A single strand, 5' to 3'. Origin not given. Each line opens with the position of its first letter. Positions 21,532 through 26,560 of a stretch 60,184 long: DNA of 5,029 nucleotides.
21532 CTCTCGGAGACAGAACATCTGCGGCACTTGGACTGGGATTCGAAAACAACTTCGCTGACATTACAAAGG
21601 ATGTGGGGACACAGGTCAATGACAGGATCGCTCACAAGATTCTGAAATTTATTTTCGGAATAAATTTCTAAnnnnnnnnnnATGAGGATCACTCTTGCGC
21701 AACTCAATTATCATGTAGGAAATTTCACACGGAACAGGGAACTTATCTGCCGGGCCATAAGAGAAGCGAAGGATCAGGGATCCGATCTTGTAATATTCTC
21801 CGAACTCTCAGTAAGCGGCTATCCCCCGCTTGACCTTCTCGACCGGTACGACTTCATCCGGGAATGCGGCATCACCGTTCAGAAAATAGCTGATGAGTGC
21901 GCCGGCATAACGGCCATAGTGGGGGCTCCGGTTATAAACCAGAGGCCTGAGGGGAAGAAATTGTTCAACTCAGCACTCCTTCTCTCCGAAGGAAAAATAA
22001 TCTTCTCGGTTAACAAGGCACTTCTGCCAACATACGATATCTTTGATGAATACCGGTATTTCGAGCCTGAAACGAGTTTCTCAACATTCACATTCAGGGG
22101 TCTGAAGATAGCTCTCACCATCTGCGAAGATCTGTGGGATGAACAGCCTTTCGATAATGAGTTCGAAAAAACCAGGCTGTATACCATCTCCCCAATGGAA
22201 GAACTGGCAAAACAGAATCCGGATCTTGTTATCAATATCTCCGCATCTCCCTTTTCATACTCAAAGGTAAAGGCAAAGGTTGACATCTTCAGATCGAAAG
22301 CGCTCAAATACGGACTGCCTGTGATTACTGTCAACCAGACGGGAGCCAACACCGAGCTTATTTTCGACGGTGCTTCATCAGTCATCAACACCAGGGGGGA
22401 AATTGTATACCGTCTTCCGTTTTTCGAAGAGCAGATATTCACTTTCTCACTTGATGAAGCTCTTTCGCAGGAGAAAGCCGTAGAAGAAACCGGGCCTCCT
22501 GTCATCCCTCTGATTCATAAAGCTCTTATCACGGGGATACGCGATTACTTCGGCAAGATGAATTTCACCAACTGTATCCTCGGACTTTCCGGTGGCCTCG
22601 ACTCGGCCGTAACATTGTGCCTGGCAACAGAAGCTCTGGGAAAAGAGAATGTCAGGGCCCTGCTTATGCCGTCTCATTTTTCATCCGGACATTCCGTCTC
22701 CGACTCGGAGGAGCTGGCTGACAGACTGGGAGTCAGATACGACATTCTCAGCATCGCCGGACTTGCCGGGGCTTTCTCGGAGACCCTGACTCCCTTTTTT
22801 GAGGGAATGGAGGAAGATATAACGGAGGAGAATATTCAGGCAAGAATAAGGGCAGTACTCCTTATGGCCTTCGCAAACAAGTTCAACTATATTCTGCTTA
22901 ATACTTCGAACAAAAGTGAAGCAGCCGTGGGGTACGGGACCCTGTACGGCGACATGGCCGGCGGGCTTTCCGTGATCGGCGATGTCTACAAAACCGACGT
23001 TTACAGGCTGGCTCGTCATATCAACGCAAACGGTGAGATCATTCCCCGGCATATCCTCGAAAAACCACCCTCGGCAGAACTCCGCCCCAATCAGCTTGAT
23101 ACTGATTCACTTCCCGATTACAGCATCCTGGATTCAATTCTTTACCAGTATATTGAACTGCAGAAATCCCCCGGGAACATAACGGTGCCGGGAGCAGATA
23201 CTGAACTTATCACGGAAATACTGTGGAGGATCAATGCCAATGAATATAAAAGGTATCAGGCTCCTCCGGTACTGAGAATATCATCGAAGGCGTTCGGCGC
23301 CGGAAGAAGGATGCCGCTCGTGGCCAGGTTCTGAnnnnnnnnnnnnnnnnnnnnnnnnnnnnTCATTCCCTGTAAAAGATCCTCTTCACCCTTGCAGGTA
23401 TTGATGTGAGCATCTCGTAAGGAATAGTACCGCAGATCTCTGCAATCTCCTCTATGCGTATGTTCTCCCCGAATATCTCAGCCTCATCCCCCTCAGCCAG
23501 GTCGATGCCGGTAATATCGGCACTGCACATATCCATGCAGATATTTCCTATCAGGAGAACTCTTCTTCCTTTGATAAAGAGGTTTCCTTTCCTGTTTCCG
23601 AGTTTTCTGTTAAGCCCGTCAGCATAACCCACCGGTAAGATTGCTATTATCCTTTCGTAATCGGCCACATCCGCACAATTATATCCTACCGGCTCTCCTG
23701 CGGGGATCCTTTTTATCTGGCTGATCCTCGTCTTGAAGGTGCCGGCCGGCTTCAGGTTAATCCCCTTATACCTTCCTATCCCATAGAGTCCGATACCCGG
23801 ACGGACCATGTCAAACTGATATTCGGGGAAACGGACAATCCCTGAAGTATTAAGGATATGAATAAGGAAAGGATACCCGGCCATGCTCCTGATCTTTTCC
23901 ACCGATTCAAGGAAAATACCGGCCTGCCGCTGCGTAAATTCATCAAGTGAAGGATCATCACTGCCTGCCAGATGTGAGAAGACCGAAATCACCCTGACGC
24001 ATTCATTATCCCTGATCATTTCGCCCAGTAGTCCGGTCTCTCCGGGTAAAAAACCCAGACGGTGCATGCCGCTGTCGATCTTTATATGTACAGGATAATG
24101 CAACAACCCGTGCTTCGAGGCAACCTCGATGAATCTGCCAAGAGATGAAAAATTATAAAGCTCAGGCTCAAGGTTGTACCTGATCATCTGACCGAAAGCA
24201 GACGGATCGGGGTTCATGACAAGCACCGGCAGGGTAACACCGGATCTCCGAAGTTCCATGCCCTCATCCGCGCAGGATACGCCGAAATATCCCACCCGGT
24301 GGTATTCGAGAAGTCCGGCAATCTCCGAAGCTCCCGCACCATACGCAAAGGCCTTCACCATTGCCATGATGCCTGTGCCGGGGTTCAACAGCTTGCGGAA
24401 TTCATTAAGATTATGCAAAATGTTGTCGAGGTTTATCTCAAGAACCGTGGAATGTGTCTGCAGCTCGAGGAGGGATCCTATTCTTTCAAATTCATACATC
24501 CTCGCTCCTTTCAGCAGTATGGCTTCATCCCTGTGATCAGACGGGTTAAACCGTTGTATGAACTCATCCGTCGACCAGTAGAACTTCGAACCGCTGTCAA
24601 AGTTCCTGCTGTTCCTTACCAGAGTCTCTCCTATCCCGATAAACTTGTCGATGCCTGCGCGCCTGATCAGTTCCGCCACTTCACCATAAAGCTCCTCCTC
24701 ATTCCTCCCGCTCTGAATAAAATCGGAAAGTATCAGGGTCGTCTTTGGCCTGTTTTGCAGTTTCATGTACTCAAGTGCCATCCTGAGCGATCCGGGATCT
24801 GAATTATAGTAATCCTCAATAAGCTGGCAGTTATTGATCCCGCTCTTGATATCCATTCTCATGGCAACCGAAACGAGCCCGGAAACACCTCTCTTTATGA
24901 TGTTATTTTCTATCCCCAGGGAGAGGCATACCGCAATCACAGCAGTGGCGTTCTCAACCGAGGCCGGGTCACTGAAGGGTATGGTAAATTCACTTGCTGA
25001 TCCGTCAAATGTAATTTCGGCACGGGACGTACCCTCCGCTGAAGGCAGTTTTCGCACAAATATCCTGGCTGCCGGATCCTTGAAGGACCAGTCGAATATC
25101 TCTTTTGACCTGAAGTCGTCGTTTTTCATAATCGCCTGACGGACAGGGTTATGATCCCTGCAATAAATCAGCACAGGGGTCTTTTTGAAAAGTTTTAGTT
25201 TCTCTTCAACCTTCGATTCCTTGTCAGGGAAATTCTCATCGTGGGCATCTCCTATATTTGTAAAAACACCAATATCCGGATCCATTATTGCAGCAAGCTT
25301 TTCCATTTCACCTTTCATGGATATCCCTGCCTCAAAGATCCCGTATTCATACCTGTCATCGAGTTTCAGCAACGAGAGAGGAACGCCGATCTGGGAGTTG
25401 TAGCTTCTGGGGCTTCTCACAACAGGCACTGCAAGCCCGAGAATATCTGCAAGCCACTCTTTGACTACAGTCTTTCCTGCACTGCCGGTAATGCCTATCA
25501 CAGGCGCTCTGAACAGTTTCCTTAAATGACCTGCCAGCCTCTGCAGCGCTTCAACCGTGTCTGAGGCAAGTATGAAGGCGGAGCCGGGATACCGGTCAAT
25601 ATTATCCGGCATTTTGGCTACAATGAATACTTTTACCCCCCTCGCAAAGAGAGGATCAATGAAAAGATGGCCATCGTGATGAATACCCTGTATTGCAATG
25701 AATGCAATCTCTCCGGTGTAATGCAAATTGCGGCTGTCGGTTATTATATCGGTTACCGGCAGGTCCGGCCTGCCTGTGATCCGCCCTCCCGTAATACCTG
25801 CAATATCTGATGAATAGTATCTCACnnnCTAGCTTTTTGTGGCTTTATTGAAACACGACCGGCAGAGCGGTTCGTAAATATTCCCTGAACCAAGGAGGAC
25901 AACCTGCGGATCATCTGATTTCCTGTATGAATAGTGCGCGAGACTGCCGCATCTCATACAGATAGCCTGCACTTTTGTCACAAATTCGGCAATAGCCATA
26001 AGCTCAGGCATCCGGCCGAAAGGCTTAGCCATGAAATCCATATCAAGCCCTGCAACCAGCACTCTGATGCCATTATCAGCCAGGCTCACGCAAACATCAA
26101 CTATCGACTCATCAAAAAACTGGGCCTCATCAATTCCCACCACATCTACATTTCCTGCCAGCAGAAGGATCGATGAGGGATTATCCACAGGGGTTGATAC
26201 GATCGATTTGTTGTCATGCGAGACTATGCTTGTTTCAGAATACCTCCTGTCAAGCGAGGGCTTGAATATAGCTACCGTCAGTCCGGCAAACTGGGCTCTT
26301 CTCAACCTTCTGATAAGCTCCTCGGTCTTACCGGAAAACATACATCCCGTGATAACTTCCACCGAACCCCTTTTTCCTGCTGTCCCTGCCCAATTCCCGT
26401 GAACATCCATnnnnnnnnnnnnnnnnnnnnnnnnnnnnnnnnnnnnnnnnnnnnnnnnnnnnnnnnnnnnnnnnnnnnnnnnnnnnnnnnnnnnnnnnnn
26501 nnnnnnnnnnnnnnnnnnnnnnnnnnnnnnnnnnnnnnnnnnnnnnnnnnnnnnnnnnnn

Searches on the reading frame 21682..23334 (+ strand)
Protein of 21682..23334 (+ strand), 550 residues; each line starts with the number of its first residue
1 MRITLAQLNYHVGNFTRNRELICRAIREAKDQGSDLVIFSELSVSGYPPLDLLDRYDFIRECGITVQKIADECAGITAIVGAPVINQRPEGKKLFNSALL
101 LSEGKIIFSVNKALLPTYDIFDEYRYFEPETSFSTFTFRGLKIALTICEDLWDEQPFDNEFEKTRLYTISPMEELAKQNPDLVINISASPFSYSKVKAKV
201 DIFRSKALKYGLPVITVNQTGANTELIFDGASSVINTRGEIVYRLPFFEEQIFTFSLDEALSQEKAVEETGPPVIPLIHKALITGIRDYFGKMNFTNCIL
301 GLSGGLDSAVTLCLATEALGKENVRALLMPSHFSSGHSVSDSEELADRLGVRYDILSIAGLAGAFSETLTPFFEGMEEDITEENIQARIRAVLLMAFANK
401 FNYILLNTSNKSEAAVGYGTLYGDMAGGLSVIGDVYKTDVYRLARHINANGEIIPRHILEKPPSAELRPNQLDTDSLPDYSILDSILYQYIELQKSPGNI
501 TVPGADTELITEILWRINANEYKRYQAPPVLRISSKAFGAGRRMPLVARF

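Call 94: search_protein_families(library=pfam, max_evalue=0.00001, proteins=[window:21682-23334:+])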
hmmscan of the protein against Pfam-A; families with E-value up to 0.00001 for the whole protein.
window:21682-23334:+ (550 aa): 2 families
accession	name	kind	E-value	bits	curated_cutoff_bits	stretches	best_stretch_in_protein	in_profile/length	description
PF02540.23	NAD_synthase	-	1.9e-70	237.2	21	1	280-526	3-241/242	NAD synthase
PF00795.27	CN_hydrolase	-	6.8e-21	75.2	23.2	1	2-262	1-251/256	Carbon-nitrogen hydrolase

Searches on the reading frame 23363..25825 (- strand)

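Call 94: search_protein_families(library=pfam, max_evalue=0.00001, proteins=[window:23363-25825:-])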
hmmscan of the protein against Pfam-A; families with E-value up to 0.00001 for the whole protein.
window:23363-25825:- (820 aa): 3 families
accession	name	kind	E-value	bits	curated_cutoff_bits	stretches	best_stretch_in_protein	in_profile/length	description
PF01168.26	Ala_racemase_N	-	1.2e-51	175.9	24.1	1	464-683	1-218/220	Alanine racemase, N-terminal domain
PF00842.27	Ala_racemase_C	-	1.8e-38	131.5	25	1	696-816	3-126/127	Alanine racemase, C-terminal domain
PF08245.18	Mur_ligase_M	-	1.1e-27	97.8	24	1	112-300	1-200/200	Mur ligase middle domain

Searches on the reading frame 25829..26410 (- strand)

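Call 94: search_protein_families(library=pfam, max_evalue=0.00001, proteins=[window:25829-26410:-])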
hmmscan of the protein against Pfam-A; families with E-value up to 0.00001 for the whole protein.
window:25829-26410:- (193 aa): 1 family
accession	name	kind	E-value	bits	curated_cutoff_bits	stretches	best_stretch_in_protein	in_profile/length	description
PF00265.24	TK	-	3.4e-51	174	20.6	1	15-187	1-176/176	Thymidine kinase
